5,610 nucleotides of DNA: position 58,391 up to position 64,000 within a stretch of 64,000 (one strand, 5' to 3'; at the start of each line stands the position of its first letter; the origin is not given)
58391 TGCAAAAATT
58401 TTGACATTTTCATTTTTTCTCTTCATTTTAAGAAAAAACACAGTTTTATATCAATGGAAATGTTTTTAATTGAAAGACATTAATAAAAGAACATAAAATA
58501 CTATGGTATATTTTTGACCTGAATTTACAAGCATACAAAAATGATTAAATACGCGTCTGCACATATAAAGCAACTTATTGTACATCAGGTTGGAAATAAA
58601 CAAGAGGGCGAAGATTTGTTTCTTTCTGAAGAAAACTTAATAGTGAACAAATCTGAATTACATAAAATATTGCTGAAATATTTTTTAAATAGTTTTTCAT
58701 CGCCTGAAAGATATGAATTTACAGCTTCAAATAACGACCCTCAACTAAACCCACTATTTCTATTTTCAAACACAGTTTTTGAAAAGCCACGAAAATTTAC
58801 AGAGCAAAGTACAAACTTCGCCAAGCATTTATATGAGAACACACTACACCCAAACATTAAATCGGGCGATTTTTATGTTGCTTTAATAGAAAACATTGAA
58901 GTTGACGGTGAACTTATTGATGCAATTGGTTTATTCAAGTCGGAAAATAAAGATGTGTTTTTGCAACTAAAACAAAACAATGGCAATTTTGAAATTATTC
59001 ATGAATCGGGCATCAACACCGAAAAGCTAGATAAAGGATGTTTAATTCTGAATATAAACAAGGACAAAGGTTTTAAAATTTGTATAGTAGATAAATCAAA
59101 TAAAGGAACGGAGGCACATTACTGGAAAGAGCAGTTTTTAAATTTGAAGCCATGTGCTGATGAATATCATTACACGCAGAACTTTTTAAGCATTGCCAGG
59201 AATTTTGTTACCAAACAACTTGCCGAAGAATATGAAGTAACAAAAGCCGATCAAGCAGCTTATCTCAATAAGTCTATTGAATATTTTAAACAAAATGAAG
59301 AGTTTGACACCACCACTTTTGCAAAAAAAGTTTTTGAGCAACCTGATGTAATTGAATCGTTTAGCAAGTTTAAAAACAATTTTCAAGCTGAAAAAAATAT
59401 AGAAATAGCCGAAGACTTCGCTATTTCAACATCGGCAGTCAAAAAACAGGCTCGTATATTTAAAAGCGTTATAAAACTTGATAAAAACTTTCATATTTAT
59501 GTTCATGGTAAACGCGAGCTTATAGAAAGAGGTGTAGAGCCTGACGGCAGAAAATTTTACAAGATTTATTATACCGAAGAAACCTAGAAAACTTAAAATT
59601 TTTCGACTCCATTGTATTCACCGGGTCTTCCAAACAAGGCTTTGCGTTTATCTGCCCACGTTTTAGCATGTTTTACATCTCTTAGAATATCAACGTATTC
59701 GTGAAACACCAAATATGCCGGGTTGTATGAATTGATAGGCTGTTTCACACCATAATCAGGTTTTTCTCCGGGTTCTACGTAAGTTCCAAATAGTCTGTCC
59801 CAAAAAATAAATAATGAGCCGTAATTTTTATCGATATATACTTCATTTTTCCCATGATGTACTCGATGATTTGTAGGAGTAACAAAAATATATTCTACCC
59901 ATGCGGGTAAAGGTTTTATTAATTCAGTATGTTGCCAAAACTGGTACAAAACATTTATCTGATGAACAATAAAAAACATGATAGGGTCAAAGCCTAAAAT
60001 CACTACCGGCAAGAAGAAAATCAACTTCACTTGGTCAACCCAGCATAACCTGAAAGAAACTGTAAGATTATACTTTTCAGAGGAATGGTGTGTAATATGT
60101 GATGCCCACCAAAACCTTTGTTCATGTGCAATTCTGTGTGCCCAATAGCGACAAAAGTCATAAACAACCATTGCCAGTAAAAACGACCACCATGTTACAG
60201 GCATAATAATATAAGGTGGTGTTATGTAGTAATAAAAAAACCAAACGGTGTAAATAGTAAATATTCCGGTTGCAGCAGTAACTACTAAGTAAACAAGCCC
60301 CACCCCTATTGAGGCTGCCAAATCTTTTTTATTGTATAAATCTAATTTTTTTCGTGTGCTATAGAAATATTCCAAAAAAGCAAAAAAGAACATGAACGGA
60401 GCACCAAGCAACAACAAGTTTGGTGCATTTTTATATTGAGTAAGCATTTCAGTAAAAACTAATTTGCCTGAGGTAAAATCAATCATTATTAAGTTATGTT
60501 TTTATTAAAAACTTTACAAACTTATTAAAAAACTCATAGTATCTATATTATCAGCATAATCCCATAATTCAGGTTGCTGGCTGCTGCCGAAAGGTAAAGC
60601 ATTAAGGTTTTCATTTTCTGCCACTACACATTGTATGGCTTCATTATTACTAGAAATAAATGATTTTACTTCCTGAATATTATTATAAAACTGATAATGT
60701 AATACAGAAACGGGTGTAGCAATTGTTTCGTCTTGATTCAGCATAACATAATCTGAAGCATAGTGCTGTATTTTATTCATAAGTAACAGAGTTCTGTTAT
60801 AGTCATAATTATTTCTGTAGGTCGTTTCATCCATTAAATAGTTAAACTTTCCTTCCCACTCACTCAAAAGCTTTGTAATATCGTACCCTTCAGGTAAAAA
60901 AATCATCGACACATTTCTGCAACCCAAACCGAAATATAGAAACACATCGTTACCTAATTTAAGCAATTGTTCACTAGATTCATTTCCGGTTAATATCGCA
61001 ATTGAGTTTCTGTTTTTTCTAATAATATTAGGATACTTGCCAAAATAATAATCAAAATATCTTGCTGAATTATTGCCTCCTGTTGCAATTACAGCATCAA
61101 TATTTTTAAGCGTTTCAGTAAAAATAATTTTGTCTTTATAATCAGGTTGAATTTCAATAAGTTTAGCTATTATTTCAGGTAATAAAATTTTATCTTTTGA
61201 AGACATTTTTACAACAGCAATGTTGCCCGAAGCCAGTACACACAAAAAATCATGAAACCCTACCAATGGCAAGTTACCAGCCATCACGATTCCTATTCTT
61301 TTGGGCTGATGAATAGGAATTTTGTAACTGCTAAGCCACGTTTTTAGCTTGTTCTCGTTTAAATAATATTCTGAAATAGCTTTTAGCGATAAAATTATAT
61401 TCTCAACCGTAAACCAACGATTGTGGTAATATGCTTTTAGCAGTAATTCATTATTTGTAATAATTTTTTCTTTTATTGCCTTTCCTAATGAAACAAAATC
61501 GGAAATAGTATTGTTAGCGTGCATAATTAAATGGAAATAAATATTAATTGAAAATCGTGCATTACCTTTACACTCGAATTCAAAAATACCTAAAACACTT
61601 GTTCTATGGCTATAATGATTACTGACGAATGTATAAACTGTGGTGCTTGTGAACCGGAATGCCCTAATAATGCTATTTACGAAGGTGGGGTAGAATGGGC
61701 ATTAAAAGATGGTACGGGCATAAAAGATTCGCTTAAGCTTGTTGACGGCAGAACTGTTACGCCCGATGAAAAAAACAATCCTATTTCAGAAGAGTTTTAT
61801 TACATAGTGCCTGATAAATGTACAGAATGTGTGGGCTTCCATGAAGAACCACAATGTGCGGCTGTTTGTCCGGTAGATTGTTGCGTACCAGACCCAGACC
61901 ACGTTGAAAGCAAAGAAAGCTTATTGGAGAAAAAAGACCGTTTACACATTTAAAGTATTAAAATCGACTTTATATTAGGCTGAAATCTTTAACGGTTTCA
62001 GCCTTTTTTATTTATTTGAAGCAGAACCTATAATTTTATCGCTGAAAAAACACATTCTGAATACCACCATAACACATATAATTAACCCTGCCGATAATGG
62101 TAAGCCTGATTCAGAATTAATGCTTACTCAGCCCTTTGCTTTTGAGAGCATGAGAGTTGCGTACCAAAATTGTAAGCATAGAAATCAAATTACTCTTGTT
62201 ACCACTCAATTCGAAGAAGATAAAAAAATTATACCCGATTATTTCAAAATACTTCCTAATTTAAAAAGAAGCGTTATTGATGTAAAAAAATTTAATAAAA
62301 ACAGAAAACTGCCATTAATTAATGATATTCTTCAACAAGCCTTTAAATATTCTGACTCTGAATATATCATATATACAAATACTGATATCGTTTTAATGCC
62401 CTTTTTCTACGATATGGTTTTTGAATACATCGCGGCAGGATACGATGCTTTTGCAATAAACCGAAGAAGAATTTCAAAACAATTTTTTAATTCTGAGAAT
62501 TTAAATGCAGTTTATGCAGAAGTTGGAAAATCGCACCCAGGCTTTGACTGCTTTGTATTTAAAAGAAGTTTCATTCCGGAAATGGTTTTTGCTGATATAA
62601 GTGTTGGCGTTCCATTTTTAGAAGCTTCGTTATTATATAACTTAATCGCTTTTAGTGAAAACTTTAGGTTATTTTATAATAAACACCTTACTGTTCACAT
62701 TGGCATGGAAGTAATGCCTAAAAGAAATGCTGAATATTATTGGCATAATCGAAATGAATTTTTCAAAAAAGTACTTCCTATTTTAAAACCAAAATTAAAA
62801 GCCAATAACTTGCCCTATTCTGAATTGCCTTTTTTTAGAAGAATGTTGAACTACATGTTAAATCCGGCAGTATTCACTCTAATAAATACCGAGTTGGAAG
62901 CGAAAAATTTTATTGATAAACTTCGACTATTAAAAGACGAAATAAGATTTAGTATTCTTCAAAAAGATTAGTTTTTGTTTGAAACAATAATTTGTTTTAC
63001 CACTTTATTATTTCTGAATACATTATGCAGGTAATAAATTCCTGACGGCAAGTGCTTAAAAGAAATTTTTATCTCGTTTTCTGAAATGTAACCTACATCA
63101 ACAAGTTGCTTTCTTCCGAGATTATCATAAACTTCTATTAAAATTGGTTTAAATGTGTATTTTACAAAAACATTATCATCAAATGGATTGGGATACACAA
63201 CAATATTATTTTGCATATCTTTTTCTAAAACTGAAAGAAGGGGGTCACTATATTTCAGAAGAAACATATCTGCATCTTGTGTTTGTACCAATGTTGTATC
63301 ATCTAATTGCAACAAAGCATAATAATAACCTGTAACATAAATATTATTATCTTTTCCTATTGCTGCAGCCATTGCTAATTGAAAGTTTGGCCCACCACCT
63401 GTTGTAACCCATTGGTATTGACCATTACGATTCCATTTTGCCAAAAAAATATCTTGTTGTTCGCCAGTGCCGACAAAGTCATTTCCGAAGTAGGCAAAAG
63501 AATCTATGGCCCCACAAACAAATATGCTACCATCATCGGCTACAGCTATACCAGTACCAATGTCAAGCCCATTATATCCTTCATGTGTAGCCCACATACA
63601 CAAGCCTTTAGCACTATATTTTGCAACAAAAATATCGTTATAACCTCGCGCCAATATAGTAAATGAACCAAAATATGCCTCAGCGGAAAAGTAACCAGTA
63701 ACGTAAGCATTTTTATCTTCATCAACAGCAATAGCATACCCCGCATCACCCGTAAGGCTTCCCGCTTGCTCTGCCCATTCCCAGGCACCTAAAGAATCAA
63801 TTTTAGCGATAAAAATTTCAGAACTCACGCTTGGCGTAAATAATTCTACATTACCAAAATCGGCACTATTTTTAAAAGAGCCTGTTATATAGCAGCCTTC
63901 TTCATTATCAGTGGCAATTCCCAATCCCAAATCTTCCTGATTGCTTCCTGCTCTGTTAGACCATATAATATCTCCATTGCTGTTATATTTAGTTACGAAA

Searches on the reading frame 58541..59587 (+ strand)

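Call 60: search_protein_families(library=pfam, proteins=[window:58541-59587:+], max_evalue=0.001)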
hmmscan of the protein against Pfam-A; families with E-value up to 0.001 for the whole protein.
window:58541-59587:+ (348 aa): 1 family
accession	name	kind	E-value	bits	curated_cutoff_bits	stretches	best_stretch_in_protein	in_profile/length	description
PF04245.18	NA37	-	3.1e-39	135.7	24.6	1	13-335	1-323/325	37-kD nucleoid-associated bacterial protein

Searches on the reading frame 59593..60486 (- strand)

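Call 60: search_protein_families(library=pfam, proteins=[window:59593-60486:-], max_evalue=0.001)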
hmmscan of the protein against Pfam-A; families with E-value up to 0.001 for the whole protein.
window:59593-60486:- (297 aa): 1 family
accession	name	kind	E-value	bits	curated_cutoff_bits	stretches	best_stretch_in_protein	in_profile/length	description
PF04116.19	FA_hydroxylase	-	8.9e-30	104.3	31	1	102-235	1-132/132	Fatty acid hydroxylase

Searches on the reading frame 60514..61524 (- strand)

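Call 60: search_protein_families(library=pfam, proteins=[window:60514-61524:-], max_evalue=0.001)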
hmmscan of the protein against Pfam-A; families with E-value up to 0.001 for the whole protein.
window:60514-61524:- (336 aa): 1 family
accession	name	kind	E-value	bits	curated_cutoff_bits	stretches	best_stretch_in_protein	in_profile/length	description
PF05893.19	LuxC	-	1.5e-05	24.6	21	1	80-156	95-184/401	Acyl-CoA reductase (LuxC)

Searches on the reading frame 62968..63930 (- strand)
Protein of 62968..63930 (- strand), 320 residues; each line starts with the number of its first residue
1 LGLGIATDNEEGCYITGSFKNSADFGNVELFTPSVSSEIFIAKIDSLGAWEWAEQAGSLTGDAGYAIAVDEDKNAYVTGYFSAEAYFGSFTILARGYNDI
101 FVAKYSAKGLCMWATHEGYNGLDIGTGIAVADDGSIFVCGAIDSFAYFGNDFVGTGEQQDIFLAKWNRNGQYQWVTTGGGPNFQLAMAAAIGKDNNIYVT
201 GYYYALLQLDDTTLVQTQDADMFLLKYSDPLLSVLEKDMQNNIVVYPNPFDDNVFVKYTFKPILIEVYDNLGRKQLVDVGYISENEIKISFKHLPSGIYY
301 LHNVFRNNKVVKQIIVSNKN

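Call 60: search_protein_families(library=pfam, proteins=[window:62968-63930:-], max_evalue=0.001)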
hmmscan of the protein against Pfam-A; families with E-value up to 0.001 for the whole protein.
window:62968-63930:- (320 aa): 2 families
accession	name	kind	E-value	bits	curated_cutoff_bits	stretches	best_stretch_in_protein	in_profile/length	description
PF18962.6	Por_Secre_tail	-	1.2e-09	38.8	27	1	245-316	1-75/75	Secretion system C-terminal sorting domain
PF06739.17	SBBP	-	7.2e-08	32.7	20.5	1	51-80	1-31/38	Beta-propeller repeat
